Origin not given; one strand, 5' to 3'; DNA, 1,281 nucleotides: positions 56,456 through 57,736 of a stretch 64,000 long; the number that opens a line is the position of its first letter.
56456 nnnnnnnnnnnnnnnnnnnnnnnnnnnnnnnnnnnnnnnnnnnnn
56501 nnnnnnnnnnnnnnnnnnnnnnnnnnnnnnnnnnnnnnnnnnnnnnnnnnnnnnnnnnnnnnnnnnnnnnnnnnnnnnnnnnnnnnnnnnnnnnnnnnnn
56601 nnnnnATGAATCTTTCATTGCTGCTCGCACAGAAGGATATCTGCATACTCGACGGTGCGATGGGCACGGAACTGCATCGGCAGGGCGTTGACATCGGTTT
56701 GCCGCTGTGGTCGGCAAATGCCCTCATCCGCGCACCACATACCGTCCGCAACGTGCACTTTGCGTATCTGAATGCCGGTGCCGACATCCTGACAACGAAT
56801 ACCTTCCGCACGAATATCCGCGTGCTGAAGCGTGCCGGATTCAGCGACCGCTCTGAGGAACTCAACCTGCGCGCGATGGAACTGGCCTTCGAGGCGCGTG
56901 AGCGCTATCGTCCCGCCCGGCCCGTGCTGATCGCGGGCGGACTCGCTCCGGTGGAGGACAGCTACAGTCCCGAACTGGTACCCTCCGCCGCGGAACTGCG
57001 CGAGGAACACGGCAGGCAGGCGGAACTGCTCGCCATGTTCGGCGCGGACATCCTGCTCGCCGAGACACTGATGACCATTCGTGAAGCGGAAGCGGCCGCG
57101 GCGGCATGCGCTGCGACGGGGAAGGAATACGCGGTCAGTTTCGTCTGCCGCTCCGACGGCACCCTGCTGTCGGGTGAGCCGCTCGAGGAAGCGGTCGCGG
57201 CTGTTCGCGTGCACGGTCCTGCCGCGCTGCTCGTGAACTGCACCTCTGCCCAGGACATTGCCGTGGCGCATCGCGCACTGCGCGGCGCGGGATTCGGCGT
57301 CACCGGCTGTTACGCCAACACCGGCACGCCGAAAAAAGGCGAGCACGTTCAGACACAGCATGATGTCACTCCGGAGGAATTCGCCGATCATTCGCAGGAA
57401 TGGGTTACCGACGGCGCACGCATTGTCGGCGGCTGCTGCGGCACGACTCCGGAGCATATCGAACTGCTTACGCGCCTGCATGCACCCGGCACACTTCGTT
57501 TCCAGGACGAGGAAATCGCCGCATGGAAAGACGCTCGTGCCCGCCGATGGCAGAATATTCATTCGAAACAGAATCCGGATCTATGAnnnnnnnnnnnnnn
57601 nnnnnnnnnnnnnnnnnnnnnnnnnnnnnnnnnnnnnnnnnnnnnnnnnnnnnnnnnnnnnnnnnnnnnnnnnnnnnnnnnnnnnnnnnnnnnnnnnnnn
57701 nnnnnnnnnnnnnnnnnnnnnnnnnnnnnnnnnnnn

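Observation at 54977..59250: larB-larE operon without larC/larA, translationally fused to a thiol methyltransferase and a TSP3 outer-membrane protein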

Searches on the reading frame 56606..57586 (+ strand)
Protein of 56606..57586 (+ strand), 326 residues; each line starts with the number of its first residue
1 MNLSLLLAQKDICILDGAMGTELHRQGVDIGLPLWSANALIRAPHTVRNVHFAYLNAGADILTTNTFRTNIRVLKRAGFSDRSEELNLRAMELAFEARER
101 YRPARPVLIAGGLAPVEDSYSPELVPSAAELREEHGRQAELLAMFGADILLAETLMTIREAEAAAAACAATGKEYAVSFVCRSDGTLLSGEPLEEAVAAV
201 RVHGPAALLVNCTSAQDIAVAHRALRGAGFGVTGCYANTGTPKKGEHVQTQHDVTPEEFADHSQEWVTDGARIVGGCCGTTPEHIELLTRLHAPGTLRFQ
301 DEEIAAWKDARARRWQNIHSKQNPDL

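Call 8: search_protein_families(library=pfam, proteins=[window:56606-57586:+], max_evalue=0.01)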
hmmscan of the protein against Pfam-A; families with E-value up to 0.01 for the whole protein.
window:56606-57586:+ (326 aa): 1 family
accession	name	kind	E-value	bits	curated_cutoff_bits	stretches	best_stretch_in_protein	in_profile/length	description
PF02574.22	S-methyl_trans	-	1.3e-70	239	22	1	14-289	2-280/283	Homocysteine S-methyltransferase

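Call 9: search_protein_families(library=ncbifam, proteins=[window:56606-57586:+], max_evalue=0.01)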
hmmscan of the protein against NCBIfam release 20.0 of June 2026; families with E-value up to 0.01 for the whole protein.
window:56606-57586:+ (326 aa): 5 families
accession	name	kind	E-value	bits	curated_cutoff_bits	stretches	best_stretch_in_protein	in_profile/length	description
NF007020.0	PRK09485.1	equivalog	7.5e-52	176.3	215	1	3-290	4-301/306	homocysteine S-methyltransferase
NF006396.0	PRK08645.1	equivalog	8.8e-50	169.4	453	1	9-293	9-285/611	bifunctional homocysteine S-methyltransferase/methylenetetrahydrofolate reductase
NF005718.0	PRK07534.1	equivalog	6.3e-36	124.3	338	1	3-288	6-290/337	betaine--homocysteine S-methyltransferase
TIGR02082.1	metH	equivalog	1e-34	119.4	1010.85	1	9-290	2-310/1182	methionine synthase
NF007024.0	PRK09490.1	equivalog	1.3e-31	109.3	1497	1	8-290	16-327/1234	methionine synthase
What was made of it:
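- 56606..57586 (+): Zinc-dependent homocysteine S-methyltransferase family protein, 326 aa, with a clade-specific C-terminal extension of about 35 aa. NF007020 (MmuM) 176 bits, below its cutoff of 215 (calls 8, 9).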

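Call 11: find_encoding_contigs(protein=window:56606-57586:+, flank=10000, max_places=6)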
Protein window:56606-57586:+ (326 aa): 2 contigs read that carry it; 2 places shown.
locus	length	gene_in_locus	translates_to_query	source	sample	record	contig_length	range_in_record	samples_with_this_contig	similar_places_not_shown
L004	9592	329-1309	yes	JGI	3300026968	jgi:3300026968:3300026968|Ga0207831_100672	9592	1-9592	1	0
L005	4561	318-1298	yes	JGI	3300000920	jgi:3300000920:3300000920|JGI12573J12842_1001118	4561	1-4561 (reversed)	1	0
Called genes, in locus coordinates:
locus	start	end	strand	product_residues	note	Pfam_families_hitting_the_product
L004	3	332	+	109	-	?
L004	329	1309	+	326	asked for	PF02574:S-methyl_trans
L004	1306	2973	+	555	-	PF18884:TSP3_bac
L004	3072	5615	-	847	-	PF00595:PDZ (faint), PF13180:PDZ_2, PF17820:PDZ_6, PF07228:SpoIIE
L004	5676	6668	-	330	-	PF00515:TPR_1 (weak), PF07719:TPR_2 (weak)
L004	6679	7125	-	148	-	-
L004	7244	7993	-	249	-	PF13860:FlgD_ig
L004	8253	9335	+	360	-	PF03462:PCRF, PF00472:RF-1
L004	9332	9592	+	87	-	?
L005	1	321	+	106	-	?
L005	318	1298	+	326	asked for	PF02574:S-methyl_trans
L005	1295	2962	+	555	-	PF18884:TSP3_bac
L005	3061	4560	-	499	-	?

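Call 12: find_homologous_proteins(query=window:56606-57586:+, max_evalue=1e-20)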
Query window:56606-57586:+ (326 aa): 3711 proteins with E <= 1e-20 among 8000 candidates; the best 120 are listed.
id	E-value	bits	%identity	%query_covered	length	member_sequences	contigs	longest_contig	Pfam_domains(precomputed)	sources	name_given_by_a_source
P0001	1.2e-215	732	100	100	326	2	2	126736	PF02574.23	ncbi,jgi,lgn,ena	-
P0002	5.5e-196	668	90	100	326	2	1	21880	PF02574.23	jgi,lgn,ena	-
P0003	4.6e-193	658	89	100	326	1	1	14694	PF02574.23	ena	-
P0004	1.5e-191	653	89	100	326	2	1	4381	PF02574.23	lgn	-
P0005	1.4e-160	552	75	100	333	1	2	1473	PF02574.23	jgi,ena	-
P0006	1.4e-157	542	73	100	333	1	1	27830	PF02574.23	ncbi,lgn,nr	ncbi:MAG: homocysteine S-methyltransferase family protein [Bacteroidetes bacterium]|nr:homocysteine 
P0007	4.2e-135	468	69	97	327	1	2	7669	PF02574.23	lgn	-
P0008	4.1e-134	465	68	96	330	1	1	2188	PF02574.23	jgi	jgi:S-methylmethionine-dependent homocysteine/selenocysteine methylase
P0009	7.4e-134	464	68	96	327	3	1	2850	PF02574.23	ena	-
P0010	3.7e-133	462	69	97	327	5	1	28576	PF02574.23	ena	-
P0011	1.1e-132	460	66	99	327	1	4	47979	PF02574.23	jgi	jgi:S-methylmethionine-dependent homocysteine/selenocysteine methylase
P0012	3.8e-131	455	66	97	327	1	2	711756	PF02574.23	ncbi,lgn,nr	ncbi:homocysteine S-methyltransferase family protein [bacterium]|nr:homocysteine S-methyltransferase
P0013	1.4e-129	450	66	96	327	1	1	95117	PF02574.23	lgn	-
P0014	5.4e-122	425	64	95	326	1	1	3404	PF02574.23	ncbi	-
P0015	5.7e-122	425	65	96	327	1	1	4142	PF02574.23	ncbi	-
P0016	6.8e-122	425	65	96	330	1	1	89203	PF02574.23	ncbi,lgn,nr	ncbi:MAG: homocysteine S-methyltransferase family protein [Bacteroidetes bacterium]|nr:homocysteine 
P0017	2.3e-120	419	64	95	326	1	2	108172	PF02574.23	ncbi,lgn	ncbi:MAG: homocysteine S-methyltransferase family protein [Bacteroidota bacterium]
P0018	6.8e-120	418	62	99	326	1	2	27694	PF02574.23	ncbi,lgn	-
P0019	1.1e-119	417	65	92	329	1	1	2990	PF02574.23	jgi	jgi:S-methylmethionine-dependent homocysteine/selenocysteine methylase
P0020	4.3e-119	415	63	95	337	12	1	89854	PF02574.23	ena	-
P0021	5.4e-119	415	63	96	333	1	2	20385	PF02574.23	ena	-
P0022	8.3e-119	414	63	95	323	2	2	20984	PF02574.23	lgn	-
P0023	6.1e-118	412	63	95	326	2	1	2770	PF02574.23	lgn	-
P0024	7.2e-117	408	62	95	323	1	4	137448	PF02574.23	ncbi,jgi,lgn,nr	ncbi:MAG: homocysteine S-methyltransferase family protein [Bacteroidota bacterium]|jgi:homocysteine 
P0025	9.2e-117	408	64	96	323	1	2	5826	PF02574.23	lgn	-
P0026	1.2e-115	404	62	96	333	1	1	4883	PF02574.23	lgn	-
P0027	1.5e-115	404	62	95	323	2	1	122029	PF02574.23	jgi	jgi:S-methylmethionine-dependent homocysteine/selenocysteine methylase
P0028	7.3e-115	401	61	98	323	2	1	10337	PF02574.23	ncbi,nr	ncbi:MAG: homocysteine S-methyltransferase family protein [Bacteroidetes bacterium]|nr:homocysteine 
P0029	8.9e-115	401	63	95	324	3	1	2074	PF02574.23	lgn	-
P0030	9.2e-115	401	62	96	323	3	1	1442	PF02574.23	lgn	-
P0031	1.2e-114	401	62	96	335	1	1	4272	PF02574.23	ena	-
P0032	6.3e-114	398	61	95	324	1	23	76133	PF02574.23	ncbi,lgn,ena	-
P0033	2.5e-111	390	60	95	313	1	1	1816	PF02574.23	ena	-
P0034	7.5e-110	385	61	96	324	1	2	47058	PF02574.23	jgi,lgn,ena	-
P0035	8.5e-110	385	61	91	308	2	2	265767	PF02574.23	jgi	jgi:S-methylmethionine-dependent homocysteine/selenocysteine methylase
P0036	4.3e-108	379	58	92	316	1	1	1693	PF02574.23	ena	-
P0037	7.8e-108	378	63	87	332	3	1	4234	PF02574.23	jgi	jgi:S-methylmethionine-dependent homocysteine/selenocysteine methylase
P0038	3.8e-107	376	60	94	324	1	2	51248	PF02574.23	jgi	jgi:S-methylmethionine-dependent homocysteine/selenocysteine methylase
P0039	6.4e-107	375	61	92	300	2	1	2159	PF02574.23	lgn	-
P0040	6.7e-107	375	60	94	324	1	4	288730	PF02574.23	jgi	jgi:S-methylmethionine-dependent homocysteine/selenocysteine methylase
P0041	7.1e-104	365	60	88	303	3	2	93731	PF02574.23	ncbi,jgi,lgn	-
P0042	8.2e-104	365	60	90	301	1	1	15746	PF02574.23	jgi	jgi:S-methylmethionine-dependent homocysteine/selenocysteine methylase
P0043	1.6e-103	364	60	93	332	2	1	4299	PF02574.23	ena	-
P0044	1.7e-103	364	59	90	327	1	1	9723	PF02574.23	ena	-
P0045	2.2e-103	364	59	89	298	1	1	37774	PF02574.23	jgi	jgi:enediyne biosynthesis protein CalE2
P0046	2.2e-103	364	58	94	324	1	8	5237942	PF02574.23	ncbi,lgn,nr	ncbi:MAG: homocysteine S-methyltransferase family protein [Bacteroidia bacterium]|nr:homocysteine S-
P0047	1.3e-102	361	60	88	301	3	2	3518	PF02574.23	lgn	-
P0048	1.0e-101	358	61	87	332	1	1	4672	PF02574.23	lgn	-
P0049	3.0e-101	357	58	90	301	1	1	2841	PF02574.23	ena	-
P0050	3.8e-100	353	60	87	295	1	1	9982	PF02574.23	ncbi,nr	ncbi:MAG: homocysteine S-methyltransferase family protein [Bacteroidota bacterium]|nr:homocysteine S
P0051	1.5e-99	351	58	87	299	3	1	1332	PF02574.23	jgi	-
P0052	2.1e-99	351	59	85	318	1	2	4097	PF02574.23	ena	-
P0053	2.2e-99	351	59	90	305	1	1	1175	PF02574.23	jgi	jgi:S-methylmethionine-dependent homocysteine/selenocysteine methylase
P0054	1.2e-96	342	58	85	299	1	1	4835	PF02574.23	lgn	-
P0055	4.8e-94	333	60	83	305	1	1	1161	PF02574.23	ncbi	-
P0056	4.2e-93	330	56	91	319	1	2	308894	PF02574.23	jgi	jgi:homocysteine S-methyltransferase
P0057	3.7e-91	324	59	87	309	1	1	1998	PF02574.23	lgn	-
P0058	2.3e-89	318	54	90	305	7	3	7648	PF02574.23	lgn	-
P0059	5.2e-89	317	54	89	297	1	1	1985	PF02574.23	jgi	jgi:S-methylmethionine-dependent homocysteine/selenocysteine methylase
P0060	1.4e-88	315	55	90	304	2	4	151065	PF02574.23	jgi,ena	-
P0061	2.0e-88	315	53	90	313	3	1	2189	PF02574.23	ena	-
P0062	2.9e-88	314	55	90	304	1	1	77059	PF02574.23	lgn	-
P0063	3.0e-87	311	52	90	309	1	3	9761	PF02574.23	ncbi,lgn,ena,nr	ncbi:MAG: homocysteine methyltransferase [Ectothiorhodospiraceae bacterium]|nr:homocysteine methyltr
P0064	5.7e-87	310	53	89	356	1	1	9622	PF02574.23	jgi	jgi:S-methylmethionine-dependent homocysteine/selenocysteine methylase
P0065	2.0e-85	305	52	89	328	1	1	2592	PF02574.23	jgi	jgi:S-methylmethionine-dependent homocysteine/selenocysteine methylase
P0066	2.5e-85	304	52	88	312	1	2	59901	PF02574.23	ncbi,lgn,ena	-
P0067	6.6e-85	303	54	88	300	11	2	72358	PF02574.23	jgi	jgi:S-methylmethionine-dependent homocysteine/selenocysteine methylase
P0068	1.0e-84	302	51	94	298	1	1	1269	PF02574.23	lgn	-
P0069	1.1e-83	299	53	89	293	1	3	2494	PF02574.23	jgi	jgi:S-methylmethionine-dependent homocysteine/selenocysteine methylase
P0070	1.8e-83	298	51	93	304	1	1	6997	PF02574.23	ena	-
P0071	2.1e-83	298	54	87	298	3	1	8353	PF02574.23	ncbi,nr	ncbi:MAG TPA: homocysteine S-methyltransferase family protein [Bacteroidota bacterium]|nr:homocystei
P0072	6.5e-83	296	51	91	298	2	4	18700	PF02574.23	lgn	-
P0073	2.0e-82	295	55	88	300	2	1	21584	PF02574.23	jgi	jgi:S-methylmethionine-dependent homocysteine/selenocysteine methylase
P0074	3.6e-82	294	51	88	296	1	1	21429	PF02574.23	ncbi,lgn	-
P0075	4.9e-82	294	49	88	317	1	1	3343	PF02574.23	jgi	jgi:homocysteine S-methyltransferase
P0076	6.7e-82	293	51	86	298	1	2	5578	PF02574.23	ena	-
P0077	7.2e-82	293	49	90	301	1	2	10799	PF02574.23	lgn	-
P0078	9.0e-82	293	53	86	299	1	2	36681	PF02574.23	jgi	jgi:S-methylmethionine-dependent homocysteine/selenocysteine methylase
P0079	2.4e-81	291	51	87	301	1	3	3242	PF02574.23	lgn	-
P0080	7.2e-81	290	51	88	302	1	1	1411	PF02574.23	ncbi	-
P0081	8.4e-81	290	52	87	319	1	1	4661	PF02574.23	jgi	jgi:S-methylmethionine-dependent homocysteine/selenocysteine methylase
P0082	8.8e-81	289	52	88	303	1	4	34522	PF02574.23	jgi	jgi:S-methylmethionine-dependent homocysteine/selenocysteine methylase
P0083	1.0e-80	289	50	87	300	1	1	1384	PF02574.23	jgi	jgi:S-methylmethionine-dependent homocysteine/selenocysteine methylase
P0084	1.3e-80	289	51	88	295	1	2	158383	PF02574.23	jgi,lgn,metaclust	jgi:S-methylmethionine-dependent homocysteine/selenocysteine methylase|metaclust:\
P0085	1.5e-80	289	53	84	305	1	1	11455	PF02574.23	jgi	-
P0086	1.7e-80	289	50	90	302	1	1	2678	PF02574.23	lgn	-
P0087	2.7e-80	288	53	84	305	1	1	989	PF02574.23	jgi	jgi:homocysteine S-methyltransferase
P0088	3.3e-80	288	51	88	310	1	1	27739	PF02574.23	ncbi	ncbi:MAG: homocysteine S-methyltransferase family protein [Bacteroidota bacterium]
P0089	4.8e-80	287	53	88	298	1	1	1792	PF02574.23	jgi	jgi:S-methylmethionine-dependent homocysteine/selenocysteine methylase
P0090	6.4e-80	287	50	88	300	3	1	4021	PF02574.23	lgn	-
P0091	6.9e-80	287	51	86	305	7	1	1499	PF02574.23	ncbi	-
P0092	8.4e-80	286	54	84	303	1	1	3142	PF02574.23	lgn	-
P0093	1.5e-79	285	51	88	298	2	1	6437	PF02574.23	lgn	-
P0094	1.9e-79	285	51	88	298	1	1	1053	PF02574.23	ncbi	-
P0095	2.4e-79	285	49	90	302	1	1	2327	PF02574.23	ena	-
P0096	2.5e-79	285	52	87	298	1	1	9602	PF02574.23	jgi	jgi:S-methylmethionine-dependent homocysteine/selenocysteine methylase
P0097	2.6e-79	285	52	89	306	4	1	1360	PF02574.23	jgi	-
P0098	3.5e-79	284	50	87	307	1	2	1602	PF02574.23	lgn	-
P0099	3.8e-79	284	52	87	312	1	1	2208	PF02574.23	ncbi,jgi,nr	ncbi:MAG TPA: homocysteine S-methyltransferase family protein [Bacteroidota bacterium]|nr:homocystei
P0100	5.1e-79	284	51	88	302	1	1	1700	PF02574.23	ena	-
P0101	5.3e-79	284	51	88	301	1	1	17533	PF02574.23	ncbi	-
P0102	5.4e-79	284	51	87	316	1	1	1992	PF02574.23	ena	-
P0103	1.6e-78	282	53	85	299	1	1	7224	PF02574.23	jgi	jgi:S-methylmethionine-dependent homocysteine/selenocysteine methylase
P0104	2.3e-78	282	51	87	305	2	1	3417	PF02574.23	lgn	-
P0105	2.3e-78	282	49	87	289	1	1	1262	PF02574.23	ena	-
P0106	2.4e-78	281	52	84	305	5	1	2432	PF02574.23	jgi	jgi:S-methylmethionine-dependent homocysteine/selenocysteine methylase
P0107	2.5e-78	281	53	89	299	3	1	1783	PF02574.23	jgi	jgi:S-methylmethionine-dependent homocysteine/selenocysteine methylase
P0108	2.6e-78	281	53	84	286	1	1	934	PF02574.23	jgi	jgi:S-methylmethionine-dependent homocysteine/selenocysteine methylase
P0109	3.3e-78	281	51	85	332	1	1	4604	PF02574.23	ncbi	-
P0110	3.3e-78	281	52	88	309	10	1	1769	PF02574.23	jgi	jgi:S-methylmethionine-dependent homocysteine/selenocysteine methylase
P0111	4.7e-78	281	53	86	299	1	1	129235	PF02574.23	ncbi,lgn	-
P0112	5.2e-78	280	53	84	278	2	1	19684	PF02574.23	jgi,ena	-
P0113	6.1e-78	280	52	84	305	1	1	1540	PF02574.23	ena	-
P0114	6.8e-78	280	52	87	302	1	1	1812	PF02574.23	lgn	-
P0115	7.5e-78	280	49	90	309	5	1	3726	PF02574.23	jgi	jgi:S-methylmethionine-dependent homocysteine/selenocysteine methylase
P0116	9.4e-78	280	50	88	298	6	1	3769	PF02574.23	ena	-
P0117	9.6e-78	279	49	87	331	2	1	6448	PF02574.23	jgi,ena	jgi:S-methylmethionine-dependent homocysteine/selenocysteine methylase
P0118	1.3e-77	279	49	88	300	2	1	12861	PF02574.23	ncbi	-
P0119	1.4e-77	279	52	88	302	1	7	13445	PF02574.23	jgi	jgi:S-methylmethionine-dependent homocysteine/selenocysteine methylase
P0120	1.4e-77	279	51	87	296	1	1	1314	PF02574.23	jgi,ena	-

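Call 15: find_related_loci(query=A1, collection=genome_contigs, flank=10000)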
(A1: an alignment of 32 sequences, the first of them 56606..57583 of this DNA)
Query A1 (326 aa) in genome_contigs; peptide patterns used: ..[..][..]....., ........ (x = any residue, [..] = any of these).
600 stretches matched a pattern (row limit reached: there are more); 588 encode a relative of the query (tblastn E <= 1e-3); the best 80 are kept; 80 distinct loci.
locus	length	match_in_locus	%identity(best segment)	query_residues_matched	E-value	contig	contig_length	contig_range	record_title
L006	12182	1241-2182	68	1-314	6e-134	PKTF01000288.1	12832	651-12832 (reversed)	MAG: Ignavibacteria bacterium isolate BM516 sc_2859, whole genome shotgun sequence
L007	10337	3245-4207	61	1-321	4e-116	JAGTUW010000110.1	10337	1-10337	MAG: Bacteroidetes bacterium isolate SH-MAG12 SH-MAG12_contig_000110, whole genome shotgun sequence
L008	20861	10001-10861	48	3-290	2e-76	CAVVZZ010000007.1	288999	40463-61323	MAG: Ignavibacteriota bacterium isolate MFD01872.bin.1.283 genome assembly, contig: contig_155578, whole genome shotgun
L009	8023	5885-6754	49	6-290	2e-74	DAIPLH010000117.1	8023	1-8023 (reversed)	MAG TPA_asm: Bacteroidota bacterium isolate CTOTU25968 NODE_3235_length_8023_cov_3.790161, whole genome shotgun sequence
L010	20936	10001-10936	45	3-285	1e-73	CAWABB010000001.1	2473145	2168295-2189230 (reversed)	MAG: uncultured Ignavibacteria bacterium isolate MFD05942.bin.1.109 genome assembly, contig: contig_10081, whole genome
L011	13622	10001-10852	52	9-289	5e-73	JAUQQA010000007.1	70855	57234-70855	MAG: Chloroflexota bacterium isolate JZ-3.bins.20.201901 NODE_228_length_70855_cov_54.597656, whole genome shotgun seque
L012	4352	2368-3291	47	3-292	3e-72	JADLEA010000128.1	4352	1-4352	MAG: Bacteroidetes bacterium isolate SJ300 c_000000299555, whole genome shotgun sequence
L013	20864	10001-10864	48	1-288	3e-72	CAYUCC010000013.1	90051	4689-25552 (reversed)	MAG TPA_asm: uncultured Anaerolineae bacterium isolate SRP173033_co1_350 genome assembly, contig: NODE_329_length_90051_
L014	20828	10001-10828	49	14-290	2e-70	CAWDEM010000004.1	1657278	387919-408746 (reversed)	MAG: Ignavibacteriota bacterium isolate MFD05942.bin.1.74 genome assembly, contig: contig_3312, whole genome shotgun seq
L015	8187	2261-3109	48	12-294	2e-70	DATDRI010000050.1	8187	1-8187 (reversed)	MAG TPA_asm: Vicinamibacteria bacterium isolate SMAG_U7973 k141_1841024, whole genome shotgun sequence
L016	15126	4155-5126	47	3-321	1e-69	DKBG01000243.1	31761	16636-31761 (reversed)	MAG TPA_asm: Ignavibacteria bacterium UBA6906 UBA6906_contig_13458, whole genome shotgun sequence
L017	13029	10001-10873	46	7-297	3e-68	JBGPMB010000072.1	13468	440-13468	MAG: Candidatus Eisenbacteria bacterium isolate OBJ_0618_7090110_248 k141_9541932_length_13468_cov_16.0015, whole genome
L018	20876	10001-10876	44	8-288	6e-68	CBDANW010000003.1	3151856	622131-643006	MAG: Candidatus Marinacidobacterales bacterium isolate 58ad810b-317c-4b5b-8bc8-0cee20f92245 genome assembly, contig: con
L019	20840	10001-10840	47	11-290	1e-67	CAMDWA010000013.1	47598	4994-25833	MAG: Thermoflexus hugenholtzii JAD2 isolate LE-05nov19-69 genome assembly, contig: LE-05nov19-C603, whole genome shotgun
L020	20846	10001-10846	46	6-290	2e-65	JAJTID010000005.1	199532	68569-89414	MAG: Pirellula sp. isolate CoA8_C32 k141_1949303_flag_1_multi_42.0581_len_199532, whole genome shotgun sequence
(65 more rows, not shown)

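Call 26: find_encoding_contigs(protein=P0012, flank=10000, max_places=2)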
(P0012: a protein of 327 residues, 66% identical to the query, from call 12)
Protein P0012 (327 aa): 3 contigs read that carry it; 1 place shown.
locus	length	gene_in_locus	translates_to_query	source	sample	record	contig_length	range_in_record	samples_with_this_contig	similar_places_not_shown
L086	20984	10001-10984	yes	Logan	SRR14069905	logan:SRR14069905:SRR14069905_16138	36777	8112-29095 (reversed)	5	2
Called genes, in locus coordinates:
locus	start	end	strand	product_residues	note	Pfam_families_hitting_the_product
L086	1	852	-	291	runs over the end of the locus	PF12849:PBP_like_2, PF12727:PBP_like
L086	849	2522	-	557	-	PF04389:Peptidase_M28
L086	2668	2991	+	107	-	PF02583:Trns_repr_metal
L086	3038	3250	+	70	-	PF00403:HMA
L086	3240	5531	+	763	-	PF00403:HMA, PF00122:E1-E2_ATPase, PF00702:Hydrolase, PF08282:Hydrolase_3 (faint)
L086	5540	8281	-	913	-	PF00690:Cation_ATPase_N, PF00122:E1-E2_ATPase, PF13246:Cation_ATPase, PF00702:Hydrolase, PF12710:HAD (weak), PF08282:Hydrolase_3 (weak), PF00689:Cation_ATPase_C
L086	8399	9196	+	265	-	PF00731:AIRC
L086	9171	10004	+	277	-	PF00733:Asn_synthase (weak)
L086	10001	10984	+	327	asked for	PF02574:S-methyl_trans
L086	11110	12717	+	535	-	PF18884:TSP3_bac (weak)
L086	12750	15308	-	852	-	PF00595:PDZ (weak), PF13180:PDZ_2, PF17820:PDZ_6, PF07228:SpoIIE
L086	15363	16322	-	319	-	PF07719:TPR_2 (faint), PF00515:TPR_1 (weak)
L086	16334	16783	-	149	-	-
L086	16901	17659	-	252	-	PF18962:Por_Secre_tail (weak), PF13860:FlgD_ig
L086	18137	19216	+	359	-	PF03462:PCRF, PF00472:RF-1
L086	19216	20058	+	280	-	PF00793:DAHP_synth_1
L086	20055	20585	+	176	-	PF00702:Hydrolase (faint), PF08282:Hydrolase_3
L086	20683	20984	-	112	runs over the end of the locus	-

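Call 27: find_encoding_contigs(protein=P0024, flank=10000, max_places=2)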
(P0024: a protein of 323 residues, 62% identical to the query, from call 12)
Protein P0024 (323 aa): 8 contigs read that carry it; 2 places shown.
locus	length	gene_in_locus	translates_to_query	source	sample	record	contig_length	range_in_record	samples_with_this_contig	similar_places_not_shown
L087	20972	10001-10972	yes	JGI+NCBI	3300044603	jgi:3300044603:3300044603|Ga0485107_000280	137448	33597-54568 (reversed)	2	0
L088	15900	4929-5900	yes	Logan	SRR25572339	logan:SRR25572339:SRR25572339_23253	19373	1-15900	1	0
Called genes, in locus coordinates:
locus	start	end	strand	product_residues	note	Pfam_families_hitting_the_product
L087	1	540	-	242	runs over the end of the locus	PF12849:PBP_like_2, PF13531:SBP_bac_11 (faint), PF12727:PBP_like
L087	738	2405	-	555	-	PF04389:Peptidase_M28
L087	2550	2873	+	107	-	PF02583:Trns_repr_metal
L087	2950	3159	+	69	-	PF00403:HMA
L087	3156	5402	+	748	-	PF00403:HMA, PF00122:E1-E2_ATPase, PF00702:Hydrolase, PF12710:HAD (weak), PF08282:Hydrolase_3 (weak)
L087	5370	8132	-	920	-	PF00690:Cation_ATPase_N, PF00122:E1-E2_ATPase, PF13246:Cation_ATPase, PF00702:Hydrolase, PF08282:Hydrolase_3 (weak), PF00689:Cation_ATPase_C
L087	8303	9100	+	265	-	PF00731:AIRC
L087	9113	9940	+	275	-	-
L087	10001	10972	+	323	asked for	PF02574:S-methyl_trans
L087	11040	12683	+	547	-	PF18884:TSP3_bac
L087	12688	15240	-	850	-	PF00595:PDZ (faint), PF13180:PDZ_2, PF17820:PDZ_6, PF07228:SpoIIE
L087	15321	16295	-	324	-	PF13424:TPR_12 (faint)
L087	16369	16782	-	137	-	-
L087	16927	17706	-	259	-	PF13860:FlgD_ig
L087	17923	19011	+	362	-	PF03462:PCRF, PF00472:RF-1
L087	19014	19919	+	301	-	PF00793:DAHP_synth_1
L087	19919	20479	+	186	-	PF00702:Hydrolase (faint), PF08282:Hydrolase_3 (weak)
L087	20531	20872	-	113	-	PF06999:Suc_Fer-like (weak)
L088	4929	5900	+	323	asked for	PF02574:S-methyl_trans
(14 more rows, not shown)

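Call 28: find_encoding_contigs(protein=P0046, flank=10000, max_places=2)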
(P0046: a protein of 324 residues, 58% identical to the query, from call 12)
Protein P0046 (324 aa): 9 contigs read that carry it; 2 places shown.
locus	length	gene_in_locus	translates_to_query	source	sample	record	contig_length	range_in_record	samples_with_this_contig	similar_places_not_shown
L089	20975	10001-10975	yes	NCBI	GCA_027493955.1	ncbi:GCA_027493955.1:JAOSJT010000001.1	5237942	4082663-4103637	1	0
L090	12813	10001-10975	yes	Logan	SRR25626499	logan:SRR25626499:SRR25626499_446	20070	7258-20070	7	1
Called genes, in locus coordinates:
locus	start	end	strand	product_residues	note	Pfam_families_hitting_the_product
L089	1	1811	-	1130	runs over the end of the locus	PF13779:DUF4175 (weak)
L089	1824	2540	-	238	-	PF13709:DUF4159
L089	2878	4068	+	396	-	PF02073:Peptidase_M29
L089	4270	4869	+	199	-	PF08447:PAS_3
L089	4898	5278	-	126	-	PF00072:Response_reg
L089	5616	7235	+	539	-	PF07837:FTCD_N, PF02971:FTCD, PF04961:FTCD_C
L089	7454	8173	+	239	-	-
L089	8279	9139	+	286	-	PF00731:AIRC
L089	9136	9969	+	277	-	-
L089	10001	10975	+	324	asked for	PF02574:S-methyl_trans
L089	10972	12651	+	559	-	PF18884:TSP3_bac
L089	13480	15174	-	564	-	PF18962:Por_Secre_tail (weak)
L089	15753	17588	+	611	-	PF13522:GATase_6, PF13537:GATase_7, PF01380:SIS, PF13580:SIS_2 (weak), PF01380:SIS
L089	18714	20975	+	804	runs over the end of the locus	PF01839:FG-GAP (faint), PF13517:FG-GAP_3, PF07593:UnbV_ASPIC, PF13860:FlgD_ig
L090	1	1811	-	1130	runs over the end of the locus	PF13779:DUF4175 (weak)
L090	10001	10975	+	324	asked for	PF02574:S-methyl_trans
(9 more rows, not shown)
